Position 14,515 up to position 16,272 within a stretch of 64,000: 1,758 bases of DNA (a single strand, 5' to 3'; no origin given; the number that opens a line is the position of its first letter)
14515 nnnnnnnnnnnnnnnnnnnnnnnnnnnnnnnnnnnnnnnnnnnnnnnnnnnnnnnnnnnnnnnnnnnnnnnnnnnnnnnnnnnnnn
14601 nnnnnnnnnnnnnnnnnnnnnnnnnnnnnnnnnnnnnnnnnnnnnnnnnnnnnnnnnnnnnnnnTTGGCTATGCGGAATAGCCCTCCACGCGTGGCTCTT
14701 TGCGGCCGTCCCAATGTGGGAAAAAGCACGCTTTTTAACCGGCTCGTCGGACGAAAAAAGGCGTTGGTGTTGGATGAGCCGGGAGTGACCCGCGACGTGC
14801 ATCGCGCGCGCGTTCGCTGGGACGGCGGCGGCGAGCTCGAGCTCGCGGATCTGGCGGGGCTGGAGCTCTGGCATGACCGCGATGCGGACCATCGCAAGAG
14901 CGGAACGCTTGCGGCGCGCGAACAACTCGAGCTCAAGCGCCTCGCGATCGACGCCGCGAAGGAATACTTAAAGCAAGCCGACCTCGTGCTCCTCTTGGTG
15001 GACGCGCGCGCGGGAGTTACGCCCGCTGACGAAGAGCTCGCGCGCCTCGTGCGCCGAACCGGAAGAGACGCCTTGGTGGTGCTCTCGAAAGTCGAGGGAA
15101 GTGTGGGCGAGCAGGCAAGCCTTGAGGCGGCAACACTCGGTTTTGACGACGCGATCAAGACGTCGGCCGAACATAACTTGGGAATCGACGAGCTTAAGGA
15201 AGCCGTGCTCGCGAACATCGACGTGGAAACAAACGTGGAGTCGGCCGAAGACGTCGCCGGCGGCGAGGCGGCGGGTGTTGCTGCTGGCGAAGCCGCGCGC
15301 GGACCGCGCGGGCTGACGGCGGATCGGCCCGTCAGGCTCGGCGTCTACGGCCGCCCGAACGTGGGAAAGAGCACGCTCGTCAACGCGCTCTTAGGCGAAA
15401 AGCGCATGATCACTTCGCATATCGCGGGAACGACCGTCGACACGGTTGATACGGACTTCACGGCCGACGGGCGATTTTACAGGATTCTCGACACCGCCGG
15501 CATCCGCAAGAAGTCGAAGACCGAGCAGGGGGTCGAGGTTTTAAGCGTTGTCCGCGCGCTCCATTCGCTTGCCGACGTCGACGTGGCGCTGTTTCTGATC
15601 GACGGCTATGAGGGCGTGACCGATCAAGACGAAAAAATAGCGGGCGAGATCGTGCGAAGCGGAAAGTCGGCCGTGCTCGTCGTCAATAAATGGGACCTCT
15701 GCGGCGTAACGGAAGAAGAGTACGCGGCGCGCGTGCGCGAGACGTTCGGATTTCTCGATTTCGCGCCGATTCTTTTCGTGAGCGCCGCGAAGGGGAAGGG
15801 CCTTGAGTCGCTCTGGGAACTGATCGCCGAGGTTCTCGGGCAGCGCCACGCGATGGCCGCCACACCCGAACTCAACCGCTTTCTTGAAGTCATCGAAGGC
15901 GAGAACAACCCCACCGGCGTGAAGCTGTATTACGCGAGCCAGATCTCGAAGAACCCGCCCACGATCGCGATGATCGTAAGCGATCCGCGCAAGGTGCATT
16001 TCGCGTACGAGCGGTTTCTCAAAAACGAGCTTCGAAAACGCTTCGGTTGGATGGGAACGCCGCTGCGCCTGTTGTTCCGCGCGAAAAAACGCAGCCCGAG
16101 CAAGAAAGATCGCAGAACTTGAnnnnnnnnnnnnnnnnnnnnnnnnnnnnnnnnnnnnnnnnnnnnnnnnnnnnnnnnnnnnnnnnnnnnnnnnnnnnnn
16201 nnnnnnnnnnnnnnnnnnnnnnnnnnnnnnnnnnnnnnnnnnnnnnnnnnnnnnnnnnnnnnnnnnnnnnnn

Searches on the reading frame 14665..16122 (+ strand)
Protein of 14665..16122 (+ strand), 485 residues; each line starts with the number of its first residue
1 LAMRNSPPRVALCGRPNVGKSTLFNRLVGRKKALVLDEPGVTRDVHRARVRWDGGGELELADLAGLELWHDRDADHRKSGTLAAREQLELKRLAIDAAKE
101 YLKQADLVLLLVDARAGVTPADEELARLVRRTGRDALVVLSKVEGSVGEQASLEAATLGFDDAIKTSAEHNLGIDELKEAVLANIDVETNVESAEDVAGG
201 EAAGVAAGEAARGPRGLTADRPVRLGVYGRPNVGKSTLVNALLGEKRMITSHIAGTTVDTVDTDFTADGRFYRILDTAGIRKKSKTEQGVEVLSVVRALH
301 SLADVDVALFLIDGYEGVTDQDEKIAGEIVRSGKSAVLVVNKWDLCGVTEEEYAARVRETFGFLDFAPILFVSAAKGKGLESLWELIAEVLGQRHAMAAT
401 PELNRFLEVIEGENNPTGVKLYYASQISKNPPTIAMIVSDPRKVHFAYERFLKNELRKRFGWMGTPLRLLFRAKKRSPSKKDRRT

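Call 12: find_encoding_contigs(protein=window:14671-16122:+, flank=10000, max_places=6)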
Protein window:14671-16122:+ (483 aa): no gene with exactly this product is on record in the collection.

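Call 15: search_protein_families(library=pfam, proteins=[window:14665-16122:+], max_evalue=0.01)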
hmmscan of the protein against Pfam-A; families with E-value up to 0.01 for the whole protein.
window:14665-16122:+ (485 aa): 20 families
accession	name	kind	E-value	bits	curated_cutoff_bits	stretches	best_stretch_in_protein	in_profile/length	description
PF01926.29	MMR_HSR1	-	1.6e-50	170.4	21.9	2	9-142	1-113/113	50S ribosome-binding GTPase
PF14714.11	KH_dom-like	-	3.5e-21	75.7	27.3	1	400-472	4-81/81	KH-domain-like of EngA bacterial GTPase enzymes, C-terminal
PF02421.24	FeoB_N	-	3.8e-21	75.7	27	2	226-385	4-154/156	Ferrous iron transport protein B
PF00009.33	GTP_EFTU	-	4e-21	75.9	26.5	2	224-390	5-185/188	Elongation factor Tu GTP binding domain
PF00350.29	Dynamin_N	-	7.2e-14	52.6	27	0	56-143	101-168/168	Dynamin family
PF03193.22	RsgA_GTPase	-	5.4e-10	39.8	30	0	228-256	112-140/174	RsgA GTPase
PF04548.22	AIG1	-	1e-07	31.9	27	1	227-329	5-107/212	AIG1 family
PF03308.22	MeaB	-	1.3e-07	31.3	23.1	0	219-258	30-69/273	Methylmalonyl Co-A mutase-associated GTPase MeaB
PF16897.10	MMR_HSR1_Xtn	-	1e-05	25.9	35.2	0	335-391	57-104/106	C-terminal region of MMR_HSR1 domain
PF08477.19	Roc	-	4.1e-05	24.3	27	0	9-31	1-23/119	Ras of Complex, Roc, domain of DAPkinase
PF13401.12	AAA_22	-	7.7e-05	23.5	27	0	227-318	10-96/130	AAA domain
PF13479.12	AAA_24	-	0.00011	22.5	27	0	7-37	2-29/195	AAA domain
PF00005.33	ABC_tran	-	0.00013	23.1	25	0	224-254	13-45/137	ABC transporter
PF03266.21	NTPase_1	-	0.00044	20.6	23.9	0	9-29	1-21/168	NTPase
PF00071.28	Ras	-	0.0006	19.9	21.6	0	227-284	4-62/162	Ras family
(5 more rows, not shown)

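Call 18: find_related_loci(query=window:14665-16122:+, collection=genome_contigs, flank=6000)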
Query window:14665-16122:+ (485 aa) in genome_contigs; peptide patterns used: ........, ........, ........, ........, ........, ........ (x = any residue, [..] = any of these).
188 stretches matched a pattern; 21 encode a relative of the query (tblastn E <= 1e-3); 21 distinct loci.
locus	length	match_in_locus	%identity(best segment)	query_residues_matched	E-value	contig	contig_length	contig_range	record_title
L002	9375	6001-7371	59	4-483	3e-179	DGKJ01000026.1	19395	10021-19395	MAG TPA_asm: Bacteriovoracaceae bacterium UBA4573 UBA4573_contig_519, whole genome shotgun sequence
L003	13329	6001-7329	56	10-477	3e-164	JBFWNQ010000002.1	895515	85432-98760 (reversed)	MAG: Bacteriovoracia bacterium isolate CA_2019_TPBF_116 NODE_42_length_895515_cov_9.754615_TPBF, whole genome shotgun se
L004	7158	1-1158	64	4-485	1e-162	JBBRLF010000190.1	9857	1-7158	MAG: candidate division WWE3 bacterium isolate La1_concoct.242 LA1C_C.242_k141_3068356L_9857_cov_9.0000, whole genome sh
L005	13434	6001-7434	67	4-485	0e+0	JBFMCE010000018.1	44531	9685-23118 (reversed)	MAG: Bdellovibrionota bacterium isolate MAG185 MAG185_18, whole genome shotgun sequence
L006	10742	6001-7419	55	7-485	9e-174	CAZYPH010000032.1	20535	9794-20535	MAG TPA_asm: uncultured Oligoflexia bacterium isolate SRP286056_co2_185 genome assembly, contig: NODE_3903_length_20535_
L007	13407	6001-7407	58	1-476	0e+0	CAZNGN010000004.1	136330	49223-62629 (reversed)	MAG TPA_asm: uncultured Bacteriovoracaceae bacterium isolate SRP342105_co2_89 genome assembly, contig: NODE_88_length_13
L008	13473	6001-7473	38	8-484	2e-94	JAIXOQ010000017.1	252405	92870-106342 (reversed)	MAG: Proteobacteria bacterium isolate C1_MAG_00031 C1_MAG_00031_000000000033, whole genome shotgun sequence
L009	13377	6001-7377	40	4-476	6e-94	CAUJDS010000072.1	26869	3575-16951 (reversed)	MAG: Bdellovibrionota bacterium isolate KLAP30 genome assembly, contig: KLAP30_814700, whole genome shotgun sequence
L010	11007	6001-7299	38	1-476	3e-88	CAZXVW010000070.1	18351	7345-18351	MAG TPA_asm: uncultured Solibacteraceae bacterium isolate binchicken_co19_498 genome assembly, contig: NODE_4818_length_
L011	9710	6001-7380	36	10-477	5e-87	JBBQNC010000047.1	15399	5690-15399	MAG: Thermoanaerobaculia bacterium isolate Co_metawrap_335 Cmw_335_k141_15730097_length_15399_cov_9.0000, whole genome s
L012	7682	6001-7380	37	10-477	7e-87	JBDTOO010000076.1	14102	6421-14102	MAG: Acidobacteriota bacterium isolate cluster3_bin.176 NODE_17432_length_14102_cov_18.253862, whole genome shotgun sequ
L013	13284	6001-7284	33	9-474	4e-78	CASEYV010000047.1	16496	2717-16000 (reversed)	uncultured bacterium isolate O97_L4_313313_idba_bin.81 genome assembly, contig: O97_L4_313313_idba_bin.81.fa_scaffold_87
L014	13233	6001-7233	32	9-457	3e-74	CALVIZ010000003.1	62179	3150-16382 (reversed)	MAG: uncultured Bacilli bacterium isolate BRZ_PF__bin60 genome assembly, contig: BRZ_PF__NODE_569_length_62179_cov_6.516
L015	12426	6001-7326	34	9-475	1e-69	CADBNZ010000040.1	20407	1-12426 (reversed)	MAG: uncultured proteobacterium isolate RUG14145 genome assembly, contig: RUG14145_asm_40, whole genome shotgun sequence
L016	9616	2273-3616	34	9-475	1e-67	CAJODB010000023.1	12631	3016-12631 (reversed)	uncultured Alphaproteobacteria bacterium isolate Red_deer_1_mag_183 genome assembly, contig: scaffold_6132, whole genome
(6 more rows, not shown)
